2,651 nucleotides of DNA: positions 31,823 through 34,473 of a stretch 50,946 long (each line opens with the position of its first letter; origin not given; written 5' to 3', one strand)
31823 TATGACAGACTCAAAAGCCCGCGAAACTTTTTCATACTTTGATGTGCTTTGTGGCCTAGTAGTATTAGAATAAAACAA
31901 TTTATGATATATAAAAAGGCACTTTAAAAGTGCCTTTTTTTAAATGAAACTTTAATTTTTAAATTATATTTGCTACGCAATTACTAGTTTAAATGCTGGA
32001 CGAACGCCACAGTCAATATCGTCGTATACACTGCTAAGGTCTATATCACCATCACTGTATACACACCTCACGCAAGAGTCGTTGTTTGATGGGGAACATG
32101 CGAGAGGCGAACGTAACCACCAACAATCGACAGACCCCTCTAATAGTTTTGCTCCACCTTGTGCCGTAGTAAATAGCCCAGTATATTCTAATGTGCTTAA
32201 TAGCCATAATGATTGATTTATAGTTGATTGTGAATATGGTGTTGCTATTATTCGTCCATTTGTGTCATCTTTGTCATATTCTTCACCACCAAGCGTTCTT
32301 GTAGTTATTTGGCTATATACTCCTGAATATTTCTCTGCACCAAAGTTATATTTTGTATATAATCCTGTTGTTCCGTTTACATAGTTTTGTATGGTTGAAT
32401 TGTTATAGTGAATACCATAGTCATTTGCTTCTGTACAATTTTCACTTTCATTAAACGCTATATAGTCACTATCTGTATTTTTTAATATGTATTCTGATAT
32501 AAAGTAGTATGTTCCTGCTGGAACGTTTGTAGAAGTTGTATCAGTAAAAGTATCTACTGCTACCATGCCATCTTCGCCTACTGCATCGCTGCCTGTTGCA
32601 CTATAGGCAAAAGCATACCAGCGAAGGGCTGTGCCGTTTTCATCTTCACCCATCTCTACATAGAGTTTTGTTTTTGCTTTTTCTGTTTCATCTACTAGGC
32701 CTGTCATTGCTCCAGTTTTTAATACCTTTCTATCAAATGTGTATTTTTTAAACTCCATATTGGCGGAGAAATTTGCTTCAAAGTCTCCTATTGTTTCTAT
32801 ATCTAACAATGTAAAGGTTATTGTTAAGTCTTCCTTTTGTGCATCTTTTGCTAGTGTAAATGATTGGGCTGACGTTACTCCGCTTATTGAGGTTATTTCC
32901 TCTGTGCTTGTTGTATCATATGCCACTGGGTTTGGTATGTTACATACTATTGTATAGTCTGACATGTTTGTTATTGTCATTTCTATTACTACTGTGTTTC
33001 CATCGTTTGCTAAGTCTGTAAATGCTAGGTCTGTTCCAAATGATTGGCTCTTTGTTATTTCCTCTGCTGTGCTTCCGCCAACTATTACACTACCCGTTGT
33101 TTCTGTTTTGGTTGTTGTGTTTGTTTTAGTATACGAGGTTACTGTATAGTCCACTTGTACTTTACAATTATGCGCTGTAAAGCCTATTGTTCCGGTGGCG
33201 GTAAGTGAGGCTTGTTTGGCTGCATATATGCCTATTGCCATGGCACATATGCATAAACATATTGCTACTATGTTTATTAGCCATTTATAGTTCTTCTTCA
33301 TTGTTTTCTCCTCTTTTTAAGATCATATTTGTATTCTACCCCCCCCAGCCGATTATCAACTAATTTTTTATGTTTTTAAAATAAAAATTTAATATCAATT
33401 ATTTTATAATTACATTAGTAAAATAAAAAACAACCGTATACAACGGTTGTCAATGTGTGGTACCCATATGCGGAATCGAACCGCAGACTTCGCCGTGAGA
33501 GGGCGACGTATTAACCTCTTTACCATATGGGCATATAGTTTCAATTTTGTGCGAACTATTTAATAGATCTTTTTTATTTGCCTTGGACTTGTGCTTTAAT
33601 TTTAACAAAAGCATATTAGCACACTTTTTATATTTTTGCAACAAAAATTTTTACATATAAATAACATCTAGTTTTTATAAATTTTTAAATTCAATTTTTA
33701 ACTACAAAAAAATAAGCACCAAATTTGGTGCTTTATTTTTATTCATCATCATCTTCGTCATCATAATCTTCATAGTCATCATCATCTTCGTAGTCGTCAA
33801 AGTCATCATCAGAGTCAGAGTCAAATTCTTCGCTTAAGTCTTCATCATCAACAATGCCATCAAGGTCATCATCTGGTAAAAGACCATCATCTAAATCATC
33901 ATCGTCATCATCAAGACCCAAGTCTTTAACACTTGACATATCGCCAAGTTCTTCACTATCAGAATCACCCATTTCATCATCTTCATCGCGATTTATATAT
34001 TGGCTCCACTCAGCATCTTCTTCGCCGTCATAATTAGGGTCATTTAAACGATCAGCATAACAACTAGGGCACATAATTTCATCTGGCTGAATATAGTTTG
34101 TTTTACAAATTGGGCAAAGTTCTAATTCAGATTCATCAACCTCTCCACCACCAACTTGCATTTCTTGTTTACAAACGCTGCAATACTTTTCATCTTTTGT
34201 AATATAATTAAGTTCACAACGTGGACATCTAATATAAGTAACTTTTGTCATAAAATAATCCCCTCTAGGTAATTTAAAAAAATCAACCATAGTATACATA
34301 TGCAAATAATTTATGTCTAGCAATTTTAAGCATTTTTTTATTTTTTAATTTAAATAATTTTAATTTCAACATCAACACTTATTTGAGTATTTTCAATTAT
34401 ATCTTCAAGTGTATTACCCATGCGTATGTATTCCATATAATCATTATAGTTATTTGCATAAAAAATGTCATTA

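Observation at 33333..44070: Paralogous surface-protein genes with homopolymeric G tracts exactly in the promoter spacer: a putative ON/OFF phase-variation switch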

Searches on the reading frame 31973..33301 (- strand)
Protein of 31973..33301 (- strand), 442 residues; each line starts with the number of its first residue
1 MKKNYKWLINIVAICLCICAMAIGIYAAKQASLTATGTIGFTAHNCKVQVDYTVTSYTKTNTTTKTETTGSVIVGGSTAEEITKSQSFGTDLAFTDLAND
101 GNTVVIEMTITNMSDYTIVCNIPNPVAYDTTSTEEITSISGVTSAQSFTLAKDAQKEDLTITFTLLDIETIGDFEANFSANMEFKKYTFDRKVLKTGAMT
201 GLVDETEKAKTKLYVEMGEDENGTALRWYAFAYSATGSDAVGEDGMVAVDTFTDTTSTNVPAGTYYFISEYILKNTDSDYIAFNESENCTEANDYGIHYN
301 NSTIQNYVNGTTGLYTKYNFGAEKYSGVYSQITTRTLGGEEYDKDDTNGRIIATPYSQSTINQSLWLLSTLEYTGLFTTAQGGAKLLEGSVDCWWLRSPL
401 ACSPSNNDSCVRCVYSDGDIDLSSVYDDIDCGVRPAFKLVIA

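Call 8: search_protein_families(library=pfam, proteins=[window:31973-33301:-], max_evalue=0.1)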
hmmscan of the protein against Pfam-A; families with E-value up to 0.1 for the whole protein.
window:31973-33301:- (442 aa): 2 families
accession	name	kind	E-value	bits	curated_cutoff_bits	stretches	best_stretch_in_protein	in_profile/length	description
PF19789.6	DUF6273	-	2.6e-10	40.9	23.5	1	267-439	6-170/172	Domain of unknown function (DUF6273)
PF17259.7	DUF5325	-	0.094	13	25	0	3-36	2-35/61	Family of unknown function (DUF5325)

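Call 16: find_encoding_contigs(protein=window:31976-33301:-, flank=3000, max_places=10)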
Protein window:31976-33301:- (442 aa): 3 contigs read that carry it; 1 place shown.
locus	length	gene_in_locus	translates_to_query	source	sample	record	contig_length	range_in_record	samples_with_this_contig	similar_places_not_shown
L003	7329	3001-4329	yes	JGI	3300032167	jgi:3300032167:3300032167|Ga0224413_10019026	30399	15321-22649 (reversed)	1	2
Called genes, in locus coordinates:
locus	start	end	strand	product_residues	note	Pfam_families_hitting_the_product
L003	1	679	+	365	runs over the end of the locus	PF03845:Spore_permease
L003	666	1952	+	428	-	PF25198:Spore_GerAC_N, PF05504:Spore_GerAC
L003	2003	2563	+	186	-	PF12773:DZR (faint)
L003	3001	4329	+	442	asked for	PF19789:DUF6273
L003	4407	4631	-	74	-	PF06257:VEG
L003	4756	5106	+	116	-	-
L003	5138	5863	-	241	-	PF01479:S4, PF01728:FtsJ, PF13649:Methyltransf_25 (weak)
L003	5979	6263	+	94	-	PF13248:Zn_ribbon_3 (faint)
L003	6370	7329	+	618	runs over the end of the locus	PF01134:GIDA, PF01266:DAO (faint), PF03486:HI0933_like (faint), PF07992:Pyr_redox_2, PF13738:Pyr_redox_3 (faint), PF21680:GIDA_C_1st, PF13932:SAM_GIDA_C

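Call 42: search_protein_families(library=ncbifam, proteins=[window:31976-33301:-], max_evalue=1)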
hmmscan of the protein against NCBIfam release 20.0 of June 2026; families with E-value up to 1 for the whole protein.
window:31976-33301:- (442 aa): 1 family
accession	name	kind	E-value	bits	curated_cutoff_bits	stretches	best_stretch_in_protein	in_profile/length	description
NF053819.1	EF0750_LPXTG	subfamily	0.00021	21.8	47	1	1-67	1-54/105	EF2685/EF0750 family sortase-dependent surface protein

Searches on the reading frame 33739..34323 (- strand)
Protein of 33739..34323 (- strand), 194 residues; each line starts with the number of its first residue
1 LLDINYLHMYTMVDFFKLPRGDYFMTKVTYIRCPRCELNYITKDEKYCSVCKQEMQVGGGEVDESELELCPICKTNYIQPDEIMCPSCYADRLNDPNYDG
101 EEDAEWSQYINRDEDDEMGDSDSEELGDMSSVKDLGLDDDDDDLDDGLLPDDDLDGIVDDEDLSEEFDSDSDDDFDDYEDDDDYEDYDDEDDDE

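Call 41: search_protein_families(library=pfam, proteins=[window:33739-34323:-], max_evalue=0.001)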
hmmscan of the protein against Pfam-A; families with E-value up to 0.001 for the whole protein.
window:33739-34323:- (194 aa): 1 family
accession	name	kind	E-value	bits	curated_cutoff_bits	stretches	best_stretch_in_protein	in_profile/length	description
PF12773.13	DZR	-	1.7e-05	25.3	27.3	1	33-88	1-44/45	Double zinc ribbon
